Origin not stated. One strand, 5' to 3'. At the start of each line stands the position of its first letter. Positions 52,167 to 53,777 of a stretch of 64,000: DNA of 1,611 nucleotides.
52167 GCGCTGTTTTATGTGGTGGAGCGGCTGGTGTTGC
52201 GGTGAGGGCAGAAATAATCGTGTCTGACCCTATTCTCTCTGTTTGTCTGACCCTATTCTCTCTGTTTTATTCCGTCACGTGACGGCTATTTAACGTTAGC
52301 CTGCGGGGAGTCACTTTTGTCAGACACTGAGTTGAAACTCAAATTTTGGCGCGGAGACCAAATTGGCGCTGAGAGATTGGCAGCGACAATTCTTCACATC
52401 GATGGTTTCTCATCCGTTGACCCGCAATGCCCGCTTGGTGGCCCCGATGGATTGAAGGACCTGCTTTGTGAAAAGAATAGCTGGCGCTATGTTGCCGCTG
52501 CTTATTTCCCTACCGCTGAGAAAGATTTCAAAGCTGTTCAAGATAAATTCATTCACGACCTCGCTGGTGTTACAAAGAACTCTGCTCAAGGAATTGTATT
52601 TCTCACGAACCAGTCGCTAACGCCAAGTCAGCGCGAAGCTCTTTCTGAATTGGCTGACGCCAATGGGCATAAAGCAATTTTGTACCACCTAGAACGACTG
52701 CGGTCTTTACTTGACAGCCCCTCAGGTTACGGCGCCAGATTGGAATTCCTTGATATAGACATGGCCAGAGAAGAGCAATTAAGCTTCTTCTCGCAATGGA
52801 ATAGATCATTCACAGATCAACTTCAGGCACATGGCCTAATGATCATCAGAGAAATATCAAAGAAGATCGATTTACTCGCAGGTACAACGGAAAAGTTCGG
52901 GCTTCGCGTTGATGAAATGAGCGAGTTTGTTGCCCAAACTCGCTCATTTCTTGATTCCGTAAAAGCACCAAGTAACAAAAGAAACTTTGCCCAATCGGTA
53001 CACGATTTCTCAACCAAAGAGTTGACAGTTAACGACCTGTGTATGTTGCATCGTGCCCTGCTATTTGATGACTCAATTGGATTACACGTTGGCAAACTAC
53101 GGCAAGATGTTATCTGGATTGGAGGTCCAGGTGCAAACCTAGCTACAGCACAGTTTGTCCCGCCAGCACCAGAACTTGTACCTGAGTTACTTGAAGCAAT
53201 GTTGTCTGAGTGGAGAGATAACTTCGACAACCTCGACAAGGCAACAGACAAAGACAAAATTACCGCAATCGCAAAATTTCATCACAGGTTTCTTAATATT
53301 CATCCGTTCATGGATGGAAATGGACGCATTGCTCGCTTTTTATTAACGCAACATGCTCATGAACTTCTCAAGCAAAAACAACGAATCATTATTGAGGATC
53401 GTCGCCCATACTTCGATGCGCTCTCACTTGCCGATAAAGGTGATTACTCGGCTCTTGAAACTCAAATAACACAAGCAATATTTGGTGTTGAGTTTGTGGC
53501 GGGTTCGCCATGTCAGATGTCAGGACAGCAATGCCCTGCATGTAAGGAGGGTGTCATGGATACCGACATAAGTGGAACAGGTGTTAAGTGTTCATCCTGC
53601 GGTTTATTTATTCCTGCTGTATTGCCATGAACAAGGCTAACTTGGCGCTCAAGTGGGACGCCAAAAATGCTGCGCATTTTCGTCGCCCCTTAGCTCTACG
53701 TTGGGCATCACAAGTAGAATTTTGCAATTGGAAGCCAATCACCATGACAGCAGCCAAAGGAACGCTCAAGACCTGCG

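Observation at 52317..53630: Cassette-borne REase-like/Fic/Zn-ribbon fusion: candidate novel defence or toxin protein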

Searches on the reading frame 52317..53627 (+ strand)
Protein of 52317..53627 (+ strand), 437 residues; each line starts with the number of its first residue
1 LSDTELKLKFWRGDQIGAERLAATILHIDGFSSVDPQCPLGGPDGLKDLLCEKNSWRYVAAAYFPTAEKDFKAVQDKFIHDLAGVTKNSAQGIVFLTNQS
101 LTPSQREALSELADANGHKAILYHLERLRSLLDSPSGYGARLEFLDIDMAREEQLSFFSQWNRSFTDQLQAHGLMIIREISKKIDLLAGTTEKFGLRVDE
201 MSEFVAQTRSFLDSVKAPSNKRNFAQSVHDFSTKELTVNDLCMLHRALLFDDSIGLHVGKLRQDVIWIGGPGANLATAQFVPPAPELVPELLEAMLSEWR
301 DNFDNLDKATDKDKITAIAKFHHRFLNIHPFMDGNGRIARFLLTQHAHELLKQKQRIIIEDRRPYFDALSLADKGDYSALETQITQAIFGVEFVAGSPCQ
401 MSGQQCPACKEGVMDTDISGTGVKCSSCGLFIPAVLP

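Call 3: search_protein_families(library=pfam, proteins=[window:52317-53627:+], max_evalue=1)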
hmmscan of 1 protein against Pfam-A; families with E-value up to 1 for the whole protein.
window:52317-53627:+ (437 aa): 3 families
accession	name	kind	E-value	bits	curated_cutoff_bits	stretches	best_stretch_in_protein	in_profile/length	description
PF02661.23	Fic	-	1.8e-17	64.4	24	1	236-344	2-90/93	Fic/DOC family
PF13248.11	Zn_ribbon_3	-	0.17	11.8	27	0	403-416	2-14/26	zinc-ribbon domain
PF07282.18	Cas12f1-like_TNB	-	0.28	11.8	26.3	1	389-431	15-49/60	Cas12f1-like, TNB domain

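Call 4: search_protein_families(library=ncbifam, proteins=[window:52317-53627:+], max_evalue=1)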
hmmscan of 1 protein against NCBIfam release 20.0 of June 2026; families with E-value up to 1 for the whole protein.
window:52317-53627:+ (437 aa): 5 families
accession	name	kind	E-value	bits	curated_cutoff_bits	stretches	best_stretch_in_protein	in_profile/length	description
TIGR02613.1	mob_myst_B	hypoth_equivalog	1.2e-08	35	124.4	1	317-380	112-181/186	mobile mystery protein B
NF046030.1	ProtAdlyltaseSoFic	equivalog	8e-08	31.6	550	1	285-369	152-239/361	protein adenylyltransferase Fic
NF041381.1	XopAC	subfamily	0.00053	18.8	450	1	195-340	262-404/451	XopAC/AvrAC family type III secretion system effector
NF046029.1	ProtAdlyltaseNmFic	equivalog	0.018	14.8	230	1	316-360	85-124/177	protein adenylyltransferase Fic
NF043028.1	T4SS_AnkX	equivalog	0.14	10.2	1400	1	309-338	205-234/938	Dot/Icm T4SS effector AnkN/AnkX/LegA8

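Call 5: search_protein_families(library=padloc, proteins=[window:52317-53627:+], max_evalue=1)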
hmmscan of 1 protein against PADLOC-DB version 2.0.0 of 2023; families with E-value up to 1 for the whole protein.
window:52317-53627:+ (437 aa): 9 families
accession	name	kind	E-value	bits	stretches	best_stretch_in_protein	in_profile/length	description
PDLC03963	SoFic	-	1.1e-19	69.1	1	215-345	91-210/361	-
PDLC04839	PDC-S04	-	1.5e-18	65.2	1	230-388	53-202/205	-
PDLC04966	PDC-S24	-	3.7e-17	60.4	1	221-345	216-334/497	-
PDLC04837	PDC-S04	-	4.2e-15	53.7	1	212-385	61-221/234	-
PDLC04840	PDC-S04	-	4.9e-15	53.9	1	277-380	106-207/227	-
PDLC04836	PDC-S04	-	1.9e-12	44.9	1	285-375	133-215/244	-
PDLC04838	PDC-S04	-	2.5e-09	35.2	1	211-388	38-202/209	-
PDLC04841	PDC-S04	-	0.014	13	1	304-370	186-251/292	-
PDLC04842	PDC-S04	-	0.024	12.3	1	326-353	108-136/202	-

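Call 9: find_homologous_proteins(query=window:52317-53627:+)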
Query window:52317-53627:+ (437 aa): 399 proteins with E <= 0.001 among 8000 candidates; the best 120 are listed.
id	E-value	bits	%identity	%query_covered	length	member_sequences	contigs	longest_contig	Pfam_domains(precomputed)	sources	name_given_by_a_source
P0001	2.9e-292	987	100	99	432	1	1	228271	PF02661.24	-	-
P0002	5.3e-239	811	80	100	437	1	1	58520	PF02661.24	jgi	jgi:fido (protein-threonine AMPylation protein)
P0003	2.6e-232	789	79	100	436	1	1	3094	PF02661.24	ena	-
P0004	1.6e-231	787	78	100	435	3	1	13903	PF02661.24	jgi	jgi:fido (protein-threonine AMPylation protein)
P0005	4.9e-228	775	76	100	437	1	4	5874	PF02661.24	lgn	-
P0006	1.9e-227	773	77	100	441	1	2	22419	PF02661.24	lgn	-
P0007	1.1e-225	767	77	100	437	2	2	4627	PF02661.24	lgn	-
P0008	1.1e-224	764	77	100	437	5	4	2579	PF02661.24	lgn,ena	-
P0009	1.1e-222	758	76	100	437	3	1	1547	PF02661.24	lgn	-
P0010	2.1e-221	753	73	99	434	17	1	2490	PF02661.24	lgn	-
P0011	9.6e-221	751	74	99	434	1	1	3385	PF02661.24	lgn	-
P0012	4.5e-219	746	73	99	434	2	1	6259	PF02661.24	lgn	-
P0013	1.0e-218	745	73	100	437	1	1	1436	PF02661.24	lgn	-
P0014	5.0e-216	736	73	99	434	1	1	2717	PF02661.24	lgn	-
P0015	7.2e-214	729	72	100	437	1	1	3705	PF02661.24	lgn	-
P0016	1.1e-213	728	72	100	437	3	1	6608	PF02661.24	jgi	jgi:fido (protein-threonine AMPylation protein)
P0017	3.3e-212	723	72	100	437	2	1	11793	PF02661.24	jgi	jgi:fido (protein-threonine AMPylation protein)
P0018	3.3e-212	723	74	100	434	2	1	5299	PF02661.24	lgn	-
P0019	1.3e-204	698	69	100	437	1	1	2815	PF02661.24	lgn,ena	-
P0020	5.1e-204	696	68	100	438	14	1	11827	PF02661.24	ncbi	ncbi:MAG: Fic family protein [Acidithiobacillus sp.]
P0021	3.2e-203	694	69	100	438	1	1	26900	PF02661.24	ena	-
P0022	9.3e-202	689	67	100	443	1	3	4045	PF02661.24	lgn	-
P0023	3.2e-201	687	67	100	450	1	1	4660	PF02661.24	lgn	-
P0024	8.3e-199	679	75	92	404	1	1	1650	PF02661.24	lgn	-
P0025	1.7e-195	668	65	100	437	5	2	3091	PF02661.24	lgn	-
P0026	2.2e-195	668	65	99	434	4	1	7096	PF02661.24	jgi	jgi:fido (protein-threonine AMPylation protein)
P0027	2.4e-193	661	68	97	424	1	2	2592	PF02661.24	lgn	-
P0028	2.8e-192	657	67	99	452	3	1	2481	PF02661.24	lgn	-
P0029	1.1e-191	655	65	100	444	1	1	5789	PF02661.24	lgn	-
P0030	7.2e-190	650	64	99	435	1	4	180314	PF02661.24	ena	-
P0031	9.3e-188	643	64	99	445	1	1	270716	PF02661.24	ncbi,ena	-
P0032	1.7e-187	642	64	100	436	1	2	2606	PF02661.24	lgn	-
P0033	1.9e-187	642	64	99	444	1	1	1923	PF02661.24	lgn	-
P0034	2.7e-187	641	63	99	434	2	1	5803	PF02661.24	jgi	jgi:fido (protein-threonine AMPylation protein)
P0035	1.0e-186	639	66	99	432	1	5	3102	PF02661.24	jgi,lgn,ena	-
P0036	1.8e-185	635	65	99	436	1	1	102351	PF02661.24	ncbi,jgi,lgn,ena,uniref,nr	ncbi:Fic family protein [Ramlibacter sp.]|uniref:Fic family protein n=1 Tax=Ramlibacter sp. TaxID=19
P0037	1.8e-184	632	65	99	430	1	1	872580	PF02661.24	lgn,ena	-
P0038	4.8e-184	630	70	90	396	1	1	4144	PF02661.24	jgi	jgi:fido (protein-threonine AMPylation protein)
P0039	7.0e-184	630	65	99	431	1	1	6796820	PF02661.24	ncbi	ncbi:Fic family protein [Duganella sp. PWIR1]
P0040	2.4e-183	628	63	99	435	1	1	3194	PF02661.24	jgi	-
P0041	1.5e-179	615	62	99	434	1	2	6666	PF02661.24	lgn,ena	-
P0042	8.6e-176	603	61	99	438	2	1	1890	PF02661.24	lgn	-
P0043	4.1e-175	601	60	99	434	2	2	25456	PF02661.24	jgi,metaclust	jgi:fido (protein-threonine AMPylation protein)|metaclust:\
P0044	5.3e-175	601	67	90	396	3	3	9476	PF02661.24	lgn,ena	-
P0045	1.1e-172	593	65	90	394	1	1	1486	PF02661.24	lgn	-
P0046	8.7e-172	590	58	99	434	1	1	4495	PF02661.24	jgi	jgi:fido (protein-threonine AMPylation protein)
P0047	6.7e-169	580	58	99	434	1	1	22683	PF02661.24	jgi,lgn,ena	-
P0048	7.8e-169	580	58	100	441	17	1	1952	PF02661.24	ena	-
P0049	2.3e-167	575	58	100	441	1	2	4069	PF02661.24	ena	-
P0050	2.7e-167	575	59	100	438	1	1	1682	PF02661.24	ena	-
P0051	2.9e-167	575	58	99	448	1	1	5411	PF02661.24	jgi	jgi:fido (protein-threonine AMPylation protein)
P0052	3.8e-167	575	57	100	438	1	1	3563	PF02661.24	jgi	jgi:fido (protein-threonine AMPylation protein)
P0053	7.3e-167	574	57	99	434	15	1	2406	PF02661.24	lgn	-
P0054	1.4e-166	573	64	91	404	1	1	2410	PF02661.24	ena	-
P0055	5.6e-166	571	59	99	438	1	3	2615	PF02661.24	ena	-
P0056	1.2e-165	570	59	99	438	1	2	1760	PF02661.24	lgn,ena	-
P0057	1.5e-164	566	57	99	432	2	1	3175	PF02661.24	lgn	-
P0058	7.6e-164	564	58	99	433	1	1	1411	PF02661.24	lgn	-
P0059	1.1e-157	544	61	89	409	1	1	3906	PF02661.24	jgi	jgi:fido (protein-threonine AMPylation protein)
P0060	4.9e-157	541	56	98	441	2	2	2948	PF02661.24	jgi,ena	-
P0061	2.2e-156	539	55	99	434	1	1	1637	PF02661.24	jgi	-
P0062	5.4e-155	535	55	98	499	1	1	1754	PF02661.24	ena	-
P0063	6.4e-154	531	54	100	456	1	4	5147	PF02661.24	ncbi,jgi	ncbi:MAG: hypothetical protein ACI9FB_004263 [Candidatus Azotimanducaceae bacterium]|jgi:hypothetica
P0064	1.4e-153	530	56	98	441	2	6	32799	PF02661.24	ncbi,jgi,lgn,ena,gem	-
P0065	3.2e-153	529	55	98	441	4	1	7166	PF02661.24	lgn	-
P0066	5.0e-150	518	54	100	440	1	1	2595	PF02661.24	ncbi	-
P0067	1.7e-149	516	53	100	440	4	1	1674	PF02661.24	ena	-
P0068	2.6e-149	516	57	90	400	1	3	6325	PF02661.24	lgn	-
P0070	3.0e-147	509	52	99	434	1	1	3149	PF02661.24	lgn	-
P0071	7.1e-146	505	58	89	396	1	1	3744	PF02661.24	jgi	-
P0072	1.2e-144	501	51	99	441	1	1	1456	PF02661.24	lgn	-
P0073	1.9e-144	500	52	99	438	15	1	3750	PF02661.24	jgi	jgi:hypothetical protein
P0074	5.0e-143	495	52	99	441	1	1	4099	PF02661.24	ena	-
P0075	9.2e-143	494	56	90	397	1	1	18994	PF02661.24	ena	-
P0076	2.2e-142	493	51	100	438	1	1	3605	PF02661.24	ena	-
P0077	9.6e-140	484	53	99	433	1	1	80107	PF02661.24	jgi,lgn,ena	-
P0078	2.5e-137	476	50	99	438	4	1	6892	PF02661.24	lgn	-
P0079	1.5e-136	474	52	95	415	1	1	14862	PF02661.24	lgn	-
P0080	8.7e-136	471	54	90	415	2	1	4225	PF02661.24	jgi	jgi:fido (protein-threonine AMPylation protein)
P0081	4.7e-135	469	51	99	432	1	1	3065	PF02661.24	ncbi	-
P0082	4.7e-134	466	55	90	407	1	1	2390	PF02661.24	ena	-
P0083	2.8e-131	457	56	85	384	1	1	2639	PF02661.24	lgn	-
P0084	1.0e-128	448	53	90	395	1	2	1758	PF02661.24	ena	-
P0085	1.7e-128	447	54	90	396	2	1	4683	PF02661.24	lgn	-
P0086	2.3e-127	444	57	80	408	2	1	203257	PF02661.24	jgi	jgi:hypothetical protein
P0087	1.5e-124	434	51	90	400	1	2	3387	PF02661.24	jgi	-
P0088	4.1e-123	430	51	89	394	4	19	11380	PF02661.24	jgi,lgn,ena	jgi:fido (protein-threonine AMPylation protein)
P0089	9.6e-122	425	51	90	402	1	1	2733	PF02661.24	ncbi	-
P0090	2.8e-121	424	50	89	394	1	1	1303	PF02661.24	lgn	-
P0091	9.2e-121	422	51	89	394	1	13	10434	PF02661.24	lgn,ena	-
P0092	5.5e-120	419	50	90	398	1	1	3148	PF02661.24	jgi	jgi:fido (protein-threonine AMPylation protein)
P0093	7.3e-120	419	50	89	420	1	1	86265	PF02661.24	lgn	-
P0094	1.8e-119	418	50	90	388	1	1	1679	PF02661.24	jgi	jgi:fido (protein-threonine AMPylation protein)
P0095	7.8e-119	416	50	89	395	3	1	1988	PF02661.24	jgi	-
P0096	1.1e-118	415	49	90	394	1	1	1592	PF02661.24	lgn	-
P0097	2.5e-118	414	50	88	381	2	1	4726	PF02661.24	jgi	-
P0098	2.9e-117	410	71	60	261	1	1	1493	PF02661.24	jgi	jgi:fido (protein-threonine AMPylation protein)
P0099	2.7e-116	407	50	90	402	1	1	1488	PF02661.24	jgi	jgi:hypothetical protein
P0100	1.1e-114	402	49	90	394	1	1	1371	PF02661.24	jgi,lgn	-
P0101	1.4e-114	401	50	90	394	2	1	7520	PF02661.24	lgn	-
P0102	1.7e-114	401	48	89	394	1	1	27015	PF02661.24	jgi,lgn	jgi:hypothetical protein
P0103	1.8e-114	401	50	90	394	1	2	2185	PF02661.24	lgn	-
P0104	9.5e-114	399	48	89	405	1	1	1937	PF02661.24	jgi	jgi:fido (protein-threonine AMPylation protein)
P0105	1.3e-113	398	50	90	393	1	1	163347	PF02661.24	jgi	-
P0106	1.6e-113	398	49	89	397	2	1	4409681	PF02661.24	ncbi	ncbi:Fic family protein [Pedobacter sp. PWIIR3]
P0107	2.2e-113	398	49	89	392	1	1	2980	PF02661.24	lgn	-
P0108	8.1e-113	396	48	89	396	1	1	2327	PF02661.24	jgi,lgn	-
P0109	5.0e-112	393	49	89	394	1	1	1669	PF02661.24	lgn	-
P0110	4.1e-111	390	49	90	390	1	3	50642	PF02661.24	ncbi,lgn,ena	-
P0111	8.7e-111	389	49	90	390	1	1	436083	PF02661.24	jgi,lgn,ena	-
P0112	1.1e-110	389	48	89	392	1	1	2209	PF02661.24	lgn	-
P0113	1.1e-110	389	47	90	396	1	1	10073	PF02661.24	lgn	-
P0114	2.9e-110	387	47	89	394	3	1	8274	PF02661.24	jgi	-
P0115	3.1e-110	387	47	90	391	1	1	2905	PF02661.24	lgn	-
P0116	9.1e-110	386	49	90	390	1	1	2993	PF02661.24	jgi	jgi:fido (protein-threonine AMPylation protein)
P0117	1.5e-109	385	48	89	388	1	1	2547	PF02661.24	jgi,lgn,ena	-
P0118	2.7e-109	384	46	89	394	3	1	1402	PF02661.24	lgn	-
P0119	3.7e-109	384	48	90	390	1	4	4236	PF02661.24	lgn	-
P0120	2.3e-108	381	46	89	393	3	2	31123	PF02661.24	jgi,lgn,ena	jgi:fido (protein-threonine AMPylation protein)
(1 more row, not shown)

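Call 10: search_solved_structures(query=window:52317-53627:+, max_evalue=1, show_alignments=2)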
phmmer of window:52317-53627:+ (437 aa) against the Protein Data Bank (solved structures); distinct sequences matched with E-value up to 1: 33.
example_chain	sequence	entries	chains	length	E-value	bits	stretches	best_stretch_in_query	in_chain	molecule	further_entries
7cb8_A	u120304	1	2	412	3.5e-11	45.9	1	211-378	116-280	Fic-domain containing protein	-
4x2e_A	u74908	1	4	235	8.8e-11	44.6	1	181-378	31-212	Fic family protein putative filamentation induced by cAMP protein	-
4x2c_A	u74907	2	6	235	2.3e-10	43.2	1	189-378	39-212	Fic family protein putative filamentation induced by cAMP protein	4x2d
5jj6_A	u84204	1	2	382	1.9e-08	36.9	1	234-378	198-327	Adenosine monophosphate-protein transferase FICD homolog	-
5jj7_A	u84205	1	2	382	2e-08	36.9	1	234-378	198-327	Adenosine monophosphate-protein transferase FICD homolog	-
3cuc_A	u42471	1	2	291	3.7e-06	29.4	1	283-370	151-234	Protein of unknown function with a Fic domain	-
3eqx_A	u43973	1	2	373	4e-06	29.2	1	262-345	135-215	FIC DOMAIN CONTAINING TRANSCRIPTIONAL REGULATOR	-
9tcl_B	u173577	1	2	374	4.1e-06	29.2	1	262-345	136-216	Protein adenylyltransferase SoFic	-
9tch_A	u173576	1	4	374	4.1e-06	29.2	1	262-345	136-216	Protein adenylyltransferase SoFic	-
9tc4_A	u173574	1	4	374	4.1e-06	29.2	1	262-345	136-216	Protein adenylyltransferase SoFic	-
3zcn_A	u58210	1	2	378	4.1e-06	29.2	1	262-345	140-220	ADENOSINE MONOPHOSPHATE-PROTEIN TRANSFERASE SOFIC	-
3zec_A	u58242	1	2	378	4.3e-06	29.2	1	262-345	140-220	ADENOSINE MONOPHOSPHATE-PROTEIN TRANSFERASE SOFIC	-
9yz5_A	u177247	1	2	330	6.5e-06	28.6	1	267-378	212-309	Protein adenylyltransferase FICD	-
6i7g_A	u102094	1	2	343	6.7e-06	28.5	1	267-378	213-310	Adenosine monophosphate-protein transferase FICD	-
6i7j_A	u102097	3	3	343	6.7e-06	28.5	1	267-378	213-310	Adenosine monophosphate-protein transferase FICD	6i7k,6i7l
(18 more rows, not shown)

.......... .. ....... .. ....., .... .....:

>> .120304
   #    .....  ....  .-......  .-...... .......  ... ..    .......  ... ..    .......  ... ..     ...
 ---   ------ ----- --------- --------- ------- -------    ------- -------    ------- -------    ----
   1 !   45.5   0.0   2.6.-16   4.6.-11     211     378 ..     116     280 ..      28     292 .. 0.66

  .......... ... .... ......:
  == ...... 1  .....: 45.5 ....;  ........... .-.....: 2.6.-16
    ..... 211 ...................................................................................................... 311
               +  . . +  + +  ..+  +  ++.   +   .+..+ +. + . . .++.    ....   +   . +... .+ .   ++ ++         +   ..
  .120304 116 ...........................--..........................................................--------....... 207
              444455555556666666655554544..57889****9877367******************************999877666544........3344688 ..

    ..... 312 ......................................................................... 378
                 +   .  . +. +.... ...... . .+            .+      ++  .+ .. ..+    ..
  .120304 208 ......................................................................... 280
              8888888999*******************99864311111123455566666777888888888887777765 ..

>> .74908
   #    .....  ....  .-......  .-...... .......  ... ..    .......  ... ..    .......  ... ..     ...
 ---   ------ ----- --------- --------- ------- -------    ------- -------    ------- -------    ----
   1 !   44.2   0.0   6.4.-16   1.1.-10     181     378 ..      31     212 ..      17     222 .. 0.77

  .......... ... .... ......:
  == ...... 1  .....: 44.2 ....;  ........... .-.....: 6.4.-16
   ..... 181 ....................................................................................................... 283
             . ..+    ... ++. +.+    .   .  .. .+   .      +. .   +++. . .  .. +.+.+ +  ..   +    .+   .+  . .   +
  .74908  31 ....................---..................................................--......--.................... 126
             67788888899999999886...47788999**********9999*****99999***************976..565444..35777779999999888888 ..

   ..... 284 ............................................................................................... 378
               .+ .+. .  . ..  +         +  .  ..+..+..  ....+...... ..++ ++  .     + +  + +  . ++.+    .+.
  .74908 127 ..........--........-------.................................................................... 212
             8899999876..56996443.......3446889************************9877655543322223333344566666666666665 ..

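Call 16: find_encoding_contigs(protein=P0039, flank=8000, max_places=2)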
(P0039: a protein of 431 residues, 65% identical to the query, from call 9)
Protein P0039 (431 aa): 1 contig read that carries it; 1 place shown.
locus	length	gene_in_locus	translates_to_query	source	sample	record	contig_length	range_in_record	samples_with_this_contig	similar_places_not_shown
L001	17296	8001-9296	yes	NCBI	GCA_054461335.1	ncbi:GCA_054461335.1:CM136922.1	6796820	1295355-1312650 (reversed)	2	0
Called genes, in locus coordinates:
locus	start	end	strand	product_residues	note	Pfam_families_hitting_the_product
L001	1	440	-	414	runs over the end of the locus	PF00004:AAA, PF07728:AAA_5 (weak)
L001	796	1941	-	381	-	-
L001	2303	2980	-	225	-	-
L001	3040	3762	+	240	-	PF02586:SRAP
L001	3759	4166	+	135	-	-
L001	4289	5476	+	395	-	-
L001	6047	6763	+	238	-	-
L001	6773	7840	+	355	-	PF01381:HTH_3, PF12844:HTH_19, PF13560:HTH_31 (weak), PF06114:Peptidase_M78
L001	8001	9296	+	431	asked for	PF02661:Fic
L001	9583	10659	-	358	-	PF16872:putAbiC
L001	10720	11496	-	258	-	-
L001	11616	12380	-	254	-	-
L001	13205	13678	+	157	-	-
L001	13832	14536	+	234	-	PF00392:GntR, PF02002:TFIIE_alpha (faint), PF07729:FCD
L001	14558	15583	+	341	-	PF13379:NMT1_2 (faint), PF09084:NMT1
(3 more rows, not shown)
